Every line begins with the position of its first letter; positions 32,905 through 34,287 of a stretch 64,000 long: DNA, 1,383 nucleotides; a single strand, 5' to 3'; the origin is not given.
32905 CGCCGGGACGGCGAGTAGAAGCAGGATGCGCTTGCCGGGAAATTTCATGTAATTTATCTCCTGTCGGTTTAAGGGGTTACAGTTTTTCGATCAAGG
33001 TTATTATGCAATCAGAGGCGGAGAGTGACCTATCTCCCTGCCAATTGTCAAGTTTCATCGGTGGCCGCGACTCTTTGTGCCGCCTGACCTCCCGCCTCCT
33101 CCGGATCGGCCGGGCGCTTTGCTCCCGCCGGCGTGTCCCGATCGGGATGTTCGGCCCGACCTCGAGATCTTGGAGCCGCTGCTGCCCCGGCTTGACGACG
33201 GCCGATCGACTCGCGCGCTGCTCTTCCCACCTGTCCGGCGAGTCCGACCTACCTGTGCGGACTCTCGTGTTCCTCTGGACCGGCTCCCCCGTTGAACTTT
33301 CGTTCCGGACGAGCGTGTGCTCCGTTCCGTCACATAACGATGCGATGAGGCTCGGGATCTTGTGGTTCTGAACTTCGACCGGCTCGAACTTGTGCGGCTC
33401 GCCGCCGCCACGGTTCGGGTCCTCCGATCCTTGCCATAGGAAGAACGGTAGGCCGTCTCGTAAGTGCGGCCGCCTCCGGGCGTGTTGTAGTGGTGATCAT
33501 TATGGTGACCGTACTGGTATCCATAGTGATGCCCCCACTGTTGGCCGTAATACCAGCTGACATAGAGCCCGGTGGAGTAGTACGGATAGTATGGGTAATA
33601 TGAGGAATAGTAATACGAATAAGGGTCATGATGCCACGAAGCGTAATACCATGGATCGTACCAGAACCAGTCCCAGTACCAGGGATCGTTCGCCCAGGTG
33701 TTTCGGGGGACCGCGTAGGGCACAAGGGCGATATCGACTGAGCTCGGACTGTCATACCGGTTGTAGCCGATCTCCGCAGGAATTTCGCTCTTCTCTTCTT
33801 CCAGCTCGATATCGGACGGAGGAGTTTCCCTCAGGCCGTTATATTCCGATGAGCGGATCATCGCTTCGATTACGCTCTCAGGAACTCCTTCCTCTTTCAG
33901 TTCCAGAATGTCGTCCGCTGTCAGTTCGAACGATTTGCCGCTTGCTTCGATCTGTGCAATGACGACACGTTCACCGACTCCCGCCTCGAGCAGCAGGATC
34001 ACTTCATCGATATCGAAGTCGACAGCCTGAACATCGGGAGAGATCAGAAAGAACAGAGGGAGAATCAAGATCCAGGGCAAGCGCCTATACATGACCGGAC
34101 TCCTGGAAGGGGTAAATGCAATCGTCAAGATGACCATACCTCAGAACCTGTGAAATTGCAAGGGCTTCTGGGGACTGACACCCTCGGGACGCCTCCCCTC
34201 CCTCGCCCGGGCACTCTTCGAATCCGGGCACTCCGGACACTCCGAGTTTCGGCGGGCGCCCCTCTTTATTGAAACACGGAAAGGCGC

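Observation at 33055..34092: Secreted protein with aromatic (W/Y/H)-rich block and RS-rich basic tail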

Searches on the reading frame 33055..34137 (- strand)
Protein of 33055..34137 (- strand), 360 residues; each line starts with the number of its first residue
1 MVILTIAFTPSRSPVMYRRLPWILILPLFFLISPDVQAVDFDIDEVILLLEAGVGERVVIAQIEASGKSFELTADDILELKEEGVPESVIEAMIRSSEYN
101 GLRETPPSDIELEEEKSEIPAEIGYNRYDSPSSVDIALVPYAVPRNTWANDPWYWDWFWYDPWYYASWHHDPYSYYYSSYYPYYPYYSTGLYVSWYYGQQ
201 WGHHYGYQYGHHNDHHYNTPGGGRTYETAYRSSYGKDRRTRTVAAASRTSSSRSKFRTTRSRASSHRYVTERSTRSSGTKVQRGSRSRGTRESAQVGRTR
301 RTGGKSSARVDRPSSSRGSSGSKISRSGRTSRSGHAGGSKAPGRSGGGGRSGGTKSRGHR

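Call 3: search_protein_families(library=pfam, proteins=[window:33055-34137:-], max_evalue=10)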
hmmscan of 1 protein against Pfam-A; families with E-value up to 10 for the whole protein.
window:33055-34137:- (360 aa): 1 family
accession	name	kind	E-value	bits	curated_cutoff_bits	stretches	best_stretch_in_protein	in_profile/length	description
PF04189.18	Gcd10p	-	0.057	13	27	1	66-98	100-134/295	Gcd10p family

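Call 4: search_protein_families(library=ncbifam, proteins=[window:33055-34137:-], max_evalue=10)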
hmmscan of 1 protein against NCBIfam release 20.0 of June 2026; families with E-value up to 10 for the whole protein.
window:33055-34137:- (360 aa): 0 families

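Call 7: find_homologous_proteins(query=window:33055-34092:-, max_evalue=0.001)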
Query window:33055-34092:- (345 aa): 10 proteins with E <= 0.001 among 8000 candidates.
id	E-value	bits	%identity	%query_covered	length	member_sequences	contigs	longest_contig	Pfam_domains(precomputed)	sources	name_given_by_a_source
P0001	4.3e-71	258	45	95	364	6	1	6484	-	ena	-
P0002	1.3e-48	184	38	80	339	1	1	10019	-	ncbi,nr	ncbi:MAG: hypothetical protein HKN20_06650 [Gemmatimonadetes bacterium]|nr:hypothetical protein [Gem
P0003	4.1e-43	166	37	84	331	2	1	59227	-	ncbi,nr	ncbi:MAG: hypothetical protein JW958_12550 [Candidatus Eisenbacteria bacterium]|nr:hypothetical prot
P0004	2.3e-42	164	35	92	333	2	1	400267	-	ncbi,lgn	-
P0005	6.2e-41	159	33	68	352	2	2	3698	-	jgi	-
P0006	2.1e-30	124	34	45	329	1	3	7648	-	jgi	jgi:uncharacterized membrane protein YgcG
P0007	1.9e-28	118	29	92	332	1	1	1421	-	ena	-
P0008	6.6e-18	83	40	17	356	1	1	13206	-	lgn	-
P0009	1.9e-16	78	28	93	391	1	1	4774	-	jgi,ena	-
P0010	1.4e-5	43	32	56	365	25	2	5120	-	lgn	-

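Call 11: find_encoding_contigs(protein=P0004, flank=8000, max_places=2)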
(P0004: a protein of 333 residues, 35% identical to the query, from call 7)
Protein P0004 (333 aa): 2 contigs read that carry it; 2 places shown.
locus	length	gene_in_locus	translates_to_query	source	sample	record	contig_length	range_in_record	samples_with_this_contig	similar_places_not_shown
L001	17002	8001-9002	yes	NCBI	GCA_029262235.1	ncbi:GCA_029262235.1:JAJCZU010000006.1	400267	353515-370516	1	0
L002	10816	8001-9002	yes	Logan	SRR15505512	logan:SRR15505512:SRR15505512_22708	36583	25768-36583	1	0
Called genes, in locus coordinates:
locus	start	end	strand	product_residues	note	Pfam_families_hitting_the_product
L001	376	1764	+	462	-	PF00158:Sigma54_activat, PF14532:Sigma54_activ_2, PF07728:AAA_5 (weak), PF25601:AAA_lid_14, PF02954:HTH_8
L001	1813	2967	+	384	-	PF01035:DNA_binding_1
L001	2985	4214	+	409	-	PF12679:ABC2_membrane_2, PF12698:ABC2_membrane_3, PF01061:ABC2_membrane (weak)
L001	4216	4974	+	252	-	PF00005:ABC_tran, PF13304:AAA_21 (faint)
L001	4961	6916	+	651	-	PF12679:ABC2_membrane_2, PF12698:ABC2_membrane_3, PF01061:ABC2_membrane, PF12730:ABC2_membrane_4 (weak), PF02517:Rce1-like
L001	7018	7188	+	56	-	-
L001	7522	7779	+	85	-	-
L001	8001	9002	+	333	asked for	-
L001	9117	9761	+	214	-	-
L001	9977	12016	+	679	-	PF08298:AAA_PrkA, PF06798:PrkA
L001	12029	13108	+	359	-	PF04285:DUF444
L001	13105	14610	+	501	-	PF04293:SpoVR, PF24755:SpoVR_C (weak)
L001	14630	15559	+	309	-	PF00389:2-Hacid_dh, PF02826:2-Hacid_dh_C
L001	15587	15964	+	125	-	PF07238:PilZ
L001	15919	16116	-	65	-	-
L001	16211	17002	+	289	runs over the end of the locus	PF00140:Sigma70_r1_2, PF04542:Sigma70_r2, PF04539:Sigma70_r3, PF04545:Sigma70_r4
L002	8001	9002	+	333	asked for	-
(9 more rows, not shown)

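Call 12: find_encoding_contigs(protein=P0003, flank=8000, max_places=2)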
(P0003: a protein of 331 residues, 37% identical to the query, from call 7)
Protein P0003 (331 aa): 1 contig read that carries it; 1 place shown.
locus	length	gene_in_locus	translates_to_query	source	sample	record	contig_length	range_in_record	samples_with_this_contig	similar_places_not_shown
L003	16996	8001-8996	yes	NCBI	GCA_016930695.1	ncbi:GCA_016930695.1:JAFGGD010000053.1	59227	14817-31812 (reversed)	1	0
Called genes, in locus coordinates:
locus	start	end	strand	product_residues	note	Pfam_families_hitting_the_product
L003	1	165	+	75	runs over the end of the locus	-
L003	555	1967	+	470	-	PF00158:Sigma54_activat, PF14532:Sigma54_activ_2, PF07728:AAA_5 (weak), PF25601:AAA_lid_14, PF02954:HTH_8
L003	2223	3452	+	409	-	PF01035:DNA_binding_1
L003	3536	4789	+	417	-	PF12679:ABC2_membrane_2, PF12698:ABC2_membrane_3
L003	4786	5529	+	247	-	PF00005:ABC_tran, PF13304:AAA_21 (faint)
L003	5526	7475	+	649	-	PF12679:ABC2_membrane_2, PF12698:ABC2_membrane_3, PF02517:Rce1-like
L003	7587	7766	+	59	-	-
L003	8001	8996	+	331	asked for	-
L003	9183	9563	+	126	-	PF07238:PilZ (weak)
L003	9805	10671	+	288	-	PF00140:Sigma70_r1_2, PF04542:Sigma70_r2, PF04539:Sigma70_r3, PF04545:Sigma70_r4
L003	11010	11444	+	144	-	PF02623:FliW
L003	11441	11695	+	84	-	PF02599:CsrA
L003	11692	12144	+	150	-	PF13428:TPR_14 (faint), PF13432:TPR_16 (faint), PF14559:TPR_19 (faint), PF00515:TPR_1 (faint), PF07719:TPR_2 (faint), PF13431:TPR_17 (faint), PF13424:TPR_12 (faint), PF13371:TPR_9 (weak), +1 more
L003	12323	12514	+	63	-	-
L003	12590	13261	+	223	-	-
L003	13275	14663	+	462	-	PF00072:Response_reg, PF00158:Sigma54_activat, PF01078:Mg_chelatase (faint), PF14532:Sigma54_activ_2, PF00004:AAA (weak), PF07728:AAA_5 (weak), PF25601:AAA_lid_14, PF02954:HTH_8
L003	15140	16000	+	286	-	PF04542:Sigma70_r2, PF04539:Sigma70_r3 (weak), PF04545:Sigma70_r4, PF08281:Sigma70_r4_2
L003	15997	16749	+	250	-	-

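Call 22: search_protein_families(library=ncbifam, proteins=[P0010, P0009, P0008], max_evalue=1)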
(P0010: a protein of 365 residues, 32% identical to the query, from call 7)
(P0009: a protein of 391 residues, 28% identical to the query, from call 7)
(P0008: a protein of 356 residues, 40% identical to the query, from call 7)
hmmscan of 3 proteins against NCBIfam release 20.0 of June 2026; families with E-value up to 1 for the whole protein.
P0010 (365 aa): 0 families

P0009 (391 aa): 0 families

P0008 (356 aa): 2 families
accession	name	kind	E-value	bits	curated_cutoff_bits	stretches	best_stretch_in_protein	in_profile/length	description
NF033102.1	bla_CepA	exception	0.15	11.1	660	1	2-51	3-49/300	CepA family extended-spectrum class A beta-lactamase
NF008854.0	PRK11892.1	equivalog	0.22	10.2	454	1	36-97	328-388/464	pyruvate dehydrogenase complex E1 component subunit beta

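Call 23: predict_structure(alignment_id=A1)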
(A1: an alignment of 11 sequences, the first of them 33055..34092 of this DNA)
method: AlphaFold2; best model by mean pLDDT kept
length: 345 residues; sequences in the alignment: 11
mean_pLDDT: 46.5   pTM: 0.25
mean pLDDT of the five models: 46.5, 45.6, 45.0, 40.4, 40.3
residues with pLDDT >= 90: 7; 70-90: 49; 50-70: 27; < 50: 262
segments of 3 or more residues with pLDDT < 50: 18-20, 88-342
pLDDT, mean of each block of 10 residues (from residue 1): 55 51 69 87 84 83 90 87 56 42 41 39 34 37 38 39 40 32 35 40 37 33 34 32 36 36 33 36 35 39 37 38 37 36 48
secondary structure, 60 per line:
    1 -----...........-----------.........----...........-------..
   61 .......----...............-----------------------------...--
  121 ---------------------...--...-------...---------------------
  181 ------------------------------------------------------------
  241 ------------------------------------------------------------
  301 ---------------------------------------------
elements in order: H6-16 H28-36 H41-51 H59-67 H72-86

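Call 39: find_related_loci(query=A5, collection=genome_contigs, flank=8000)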
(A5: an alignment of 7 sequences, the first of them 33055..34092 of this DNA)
Query A5 (345 aa) in genome_contigs; peptide patterns used: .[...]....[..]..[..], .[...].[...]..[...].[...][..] (x = any residue, [..] = any of these).
115 stretches matched a pattern; 5 encode a relative of the query (tblastn E <= 1e-3); 5 distinct loci.
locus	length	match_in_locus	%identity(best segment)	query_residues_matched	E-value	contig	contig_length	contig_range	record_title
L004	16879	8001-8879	40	14-313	2e-46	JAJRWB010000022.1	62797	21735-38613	MAG: Candidatus Eisenbacteria bacterium isolate Dive96_bin2.117 k141_1193813, whole genome shotgun sequence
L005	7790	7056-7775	35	8-262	3e-27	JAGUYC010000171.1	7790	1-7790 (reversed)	MAG: Gemmatimonadetes bacterium isolate DeMMO4_6 c_000000026678, whole genome shotgun sequence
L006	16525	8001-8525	36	1-161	5e-27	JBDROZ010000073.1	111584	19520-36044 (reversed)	MAG: Candidatus Eisenbacteria bacterium isolate MEGAHIT-group-1.985 k141_11950968, whole genome shotgun sequence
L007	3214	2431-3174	33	24-279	8e-26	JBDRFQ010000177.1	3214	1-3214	MAG: Candidatus Eisenbacteria bacterium isolate MEGAHIT-group-1.380 k141_7375474, whole genome shotgun sequence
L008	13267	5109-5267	40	28-80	2e-7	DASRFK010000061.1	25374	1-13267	MAG TPA_asm: Verrucomicrobiia bacterium isolate SMAG_U10030 k141_848126, whole genome shotgun sequence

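Call 47: search_solved_structures(query=A5, max_evalue=1)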
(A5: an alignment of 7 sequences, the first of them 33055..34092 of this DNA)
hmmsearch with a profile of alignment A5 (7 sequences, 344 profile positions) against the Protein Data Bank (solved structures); distinct sequences matched with E-value up to 1: 4.
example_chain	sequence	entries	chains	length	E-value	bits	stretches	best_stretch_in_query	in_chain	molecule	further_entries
1mwb_A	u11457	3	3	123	0.47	13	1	53-79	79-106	Cyanoglobin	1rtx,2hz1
1s69_A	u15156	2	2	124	0.48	13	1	53-79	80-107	Cyanoglobin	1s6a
2hz2_A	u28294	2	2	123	0.48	13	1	53-78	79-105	Cyanoglobin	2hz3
6jzc_C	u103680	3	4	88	0.52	12.8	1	180-236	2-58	Small vasohibin-binding protein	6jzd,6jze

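Call 48: list_cluster_members(proteins=[P0009, P0008, P0010, P0049, P0064, P0090, P0111, P0138, P0157, P0088])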
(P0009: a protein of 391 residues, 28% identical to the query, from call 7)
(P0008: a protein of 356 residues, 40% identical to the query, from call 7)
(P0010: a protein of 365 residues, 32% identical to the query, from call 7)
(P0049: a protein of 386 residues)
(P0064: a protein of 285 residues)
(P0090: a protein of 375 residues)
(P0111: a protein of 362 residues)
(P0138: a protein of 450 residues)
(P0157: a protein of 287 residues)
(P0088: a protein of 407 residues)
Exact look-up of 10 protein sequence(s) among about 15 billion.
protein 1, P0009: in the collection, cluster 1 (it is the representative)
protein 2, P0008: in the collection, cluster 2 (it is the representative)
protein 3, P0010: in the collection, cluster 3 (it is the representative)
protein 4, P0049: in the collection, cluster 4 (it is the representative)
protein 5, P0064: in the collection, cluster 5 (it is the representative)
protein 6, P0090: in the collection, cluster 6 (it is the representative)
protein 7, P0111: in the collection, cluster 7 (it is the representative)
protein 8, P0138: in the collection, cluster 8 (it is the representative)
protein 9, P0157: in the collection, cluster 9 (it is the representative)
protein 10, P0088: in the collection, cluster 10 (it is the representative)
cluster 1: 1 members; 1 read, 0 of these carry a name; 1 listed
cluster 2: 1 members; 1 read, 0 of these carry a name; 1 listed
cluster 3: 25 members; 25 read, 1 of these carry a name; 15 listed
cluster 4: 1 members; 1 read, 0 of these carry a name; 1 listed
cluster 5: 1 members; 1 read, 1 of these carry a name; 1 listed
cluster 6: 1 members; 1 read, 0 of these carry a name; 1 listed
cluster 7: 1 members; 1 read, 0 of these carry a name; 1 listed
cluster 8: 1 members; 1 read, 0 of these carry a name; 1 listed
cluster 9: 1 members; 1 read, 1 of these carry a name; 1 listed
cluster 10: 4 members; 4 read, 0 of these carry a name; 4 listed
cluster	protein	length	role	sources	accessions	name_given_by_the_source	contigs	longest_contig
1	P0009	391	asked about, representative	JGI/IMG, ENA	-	-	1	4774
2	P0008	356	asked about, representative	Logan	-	-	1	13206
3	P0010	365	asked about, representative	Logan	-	-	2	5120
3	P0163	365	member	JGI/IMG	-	hypothetical protein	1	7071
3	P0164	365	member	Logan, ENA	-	-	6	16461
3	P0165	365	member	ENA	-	-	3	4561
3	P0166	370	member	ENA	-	-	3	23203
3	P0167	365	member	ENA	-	-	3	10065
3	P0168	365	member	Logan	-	-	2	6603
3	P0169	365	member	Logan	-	-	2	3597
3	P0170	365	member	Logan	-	-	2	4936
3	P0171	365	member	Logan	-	-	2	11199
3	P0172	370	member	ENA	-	-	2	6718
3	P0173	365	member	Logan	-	-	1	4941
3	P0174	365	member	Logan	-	-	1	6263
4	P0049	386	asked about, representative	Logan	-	-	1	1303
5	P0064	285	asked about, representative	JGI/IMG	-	hypothetical protein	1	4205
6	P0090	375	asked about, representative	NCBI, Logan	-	-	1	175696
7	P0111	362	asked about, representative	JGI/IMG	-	-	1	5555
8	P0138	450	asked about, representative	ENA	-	-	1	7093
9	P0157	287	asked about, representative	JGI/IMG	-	hypothetical protein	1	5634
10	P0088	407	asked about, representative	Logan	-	-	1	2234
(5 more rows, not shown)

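Call 49: find_encoding_contigs(protein=P0008, flank=7000, max_places=2)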
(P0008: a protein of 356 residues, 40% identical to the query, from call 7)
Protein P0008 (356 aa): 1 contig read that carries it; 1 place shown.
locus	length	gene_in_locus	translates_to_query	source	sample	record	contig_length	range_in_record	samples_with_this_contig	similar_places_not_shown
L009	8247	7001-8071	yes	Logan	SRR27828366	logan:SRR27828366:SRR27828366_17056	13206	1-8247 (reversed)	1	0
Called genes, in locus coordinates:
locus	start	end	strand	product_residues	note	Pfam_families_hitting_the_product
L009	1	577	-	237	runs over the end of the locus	PF00535:Glycos_transf_2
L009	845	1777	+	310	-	PF25062:ARM_TT21_N, PF23914:TPR_CcmH_CycH, PF14559:TPR_19, PF13432:TPR_16, PF14559:TPR_19, PF13616:Rotamase_3, PF00639:Rotamase, PF13145:Rotamase_2, +15 more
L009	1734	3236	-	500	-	PF01370:Epimerase, PF05368:NmrA, PF13460:NAD_binding_10, PF11066:DUF2867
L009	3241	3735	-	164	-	PF03073:TspO_MBR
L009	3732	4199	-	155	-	PF10604:Polyketide_cyc2, PF03364:Polyketide_cyc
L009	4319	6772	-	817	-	PF13567:DUF4131, PF03772:Competence, PF00753:Lactamase_B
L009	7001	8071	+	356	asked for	-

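Call 50: find_encoding_contigs(protein=P0009, flank=7000, max_places=2)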
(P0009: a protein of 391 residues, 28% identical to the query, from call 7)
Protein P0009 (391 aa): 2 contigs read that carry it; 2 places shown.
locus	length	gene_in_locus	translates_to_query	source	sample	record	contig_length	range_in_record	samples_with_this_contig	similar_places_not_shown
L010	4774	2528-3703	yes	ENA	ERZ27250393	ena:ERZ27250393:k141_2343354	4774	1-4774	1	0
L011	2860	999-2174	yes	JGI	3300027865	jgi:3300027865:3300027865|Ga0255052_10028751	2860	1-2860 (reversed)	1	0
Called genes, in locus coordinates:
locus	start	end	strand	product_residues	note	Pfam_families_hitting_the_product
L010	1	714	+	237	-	?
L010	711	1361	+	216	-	PF05977:MFS_3, PF07690:MFS_1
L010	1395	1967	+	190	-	-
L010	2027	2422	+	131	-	-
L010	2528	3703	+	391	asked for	-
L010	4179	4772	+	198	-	?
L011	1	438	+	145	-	?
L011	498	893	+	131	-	-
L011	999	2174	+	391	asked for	-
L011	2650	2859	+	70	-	?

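Call 51: find_encoding_contigs(protein=P0010, flank=7000, max_places=3)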
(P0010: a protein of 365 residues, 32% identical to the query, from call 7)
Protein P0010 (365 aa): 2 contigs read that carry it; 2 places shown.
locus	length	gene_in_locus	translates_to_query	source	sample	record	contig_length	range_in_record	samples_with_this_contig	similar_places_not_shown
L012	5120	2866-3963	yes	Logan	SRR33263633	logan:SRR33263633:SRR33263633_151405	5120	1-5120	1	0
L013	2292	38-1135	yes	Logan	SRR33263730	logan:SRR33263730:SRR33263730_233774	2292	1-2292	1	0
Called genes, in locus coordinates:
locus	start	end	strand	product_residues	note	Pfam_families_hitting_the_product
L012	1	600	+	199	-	?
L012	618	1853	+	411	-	PF12704:MacB_PCD, PF02687:FtsX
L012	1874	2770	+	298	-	PF06325:PrmA, PF05175:MTS (weak)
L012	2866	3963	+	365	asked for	-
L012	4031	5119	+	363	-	?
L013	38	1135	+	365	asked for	-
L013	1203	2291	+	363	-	?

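Call 70: find_related_loci(query=A6, collection=metagenome_contigs, flank=7000)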
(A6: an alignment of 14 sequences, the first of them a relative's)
Query A6 (391 aa) in metagenome_contigs; peptide patterns used: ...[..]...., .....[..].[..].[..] (x = any residue, [..] = any of these).
99 stretches matched a pattern; 20 encode a relative of the query (tblastn E <= 1e-3); 20 distinct loci.
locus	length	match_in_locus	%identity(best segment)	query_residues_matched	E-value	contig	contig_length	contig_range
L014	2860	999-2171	100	1-391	0e+0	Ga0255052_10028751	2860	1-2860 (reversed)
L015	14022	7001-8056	44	1-370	6e-69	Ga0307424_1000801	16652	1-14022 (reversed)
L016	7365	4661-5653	41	27-360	3e-65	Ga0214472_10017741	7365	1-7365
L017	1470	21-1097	40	1-369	2e-64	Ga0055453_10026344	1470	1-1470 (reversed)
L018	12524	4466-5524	39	11-360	3e-54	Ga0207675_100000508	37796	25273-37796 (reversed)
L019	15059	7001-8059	39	11-360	3e-54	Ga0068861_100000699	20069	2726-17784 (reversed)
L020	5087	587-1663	38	9-358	3e-53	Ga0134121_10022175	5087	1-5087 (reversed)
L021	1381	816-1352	50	14-185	6e-52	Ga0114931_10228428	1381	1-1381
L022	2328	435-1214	43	1-275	7e-50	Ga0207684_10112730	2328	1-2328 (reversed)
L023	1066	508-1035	52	1-175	1e-50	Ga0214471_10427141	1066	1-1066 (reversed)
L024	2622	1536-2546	41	1-348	8e-48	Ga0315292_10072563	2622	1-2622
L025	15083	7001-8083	37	1-358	2e-47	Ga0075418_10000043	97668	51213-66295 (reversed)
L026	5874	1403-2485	37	1-358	2e-47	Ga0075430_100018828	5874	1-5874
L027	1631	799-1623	43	1-288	4e-45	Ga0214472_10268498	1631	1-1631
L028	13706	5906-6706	44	1-278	6e-43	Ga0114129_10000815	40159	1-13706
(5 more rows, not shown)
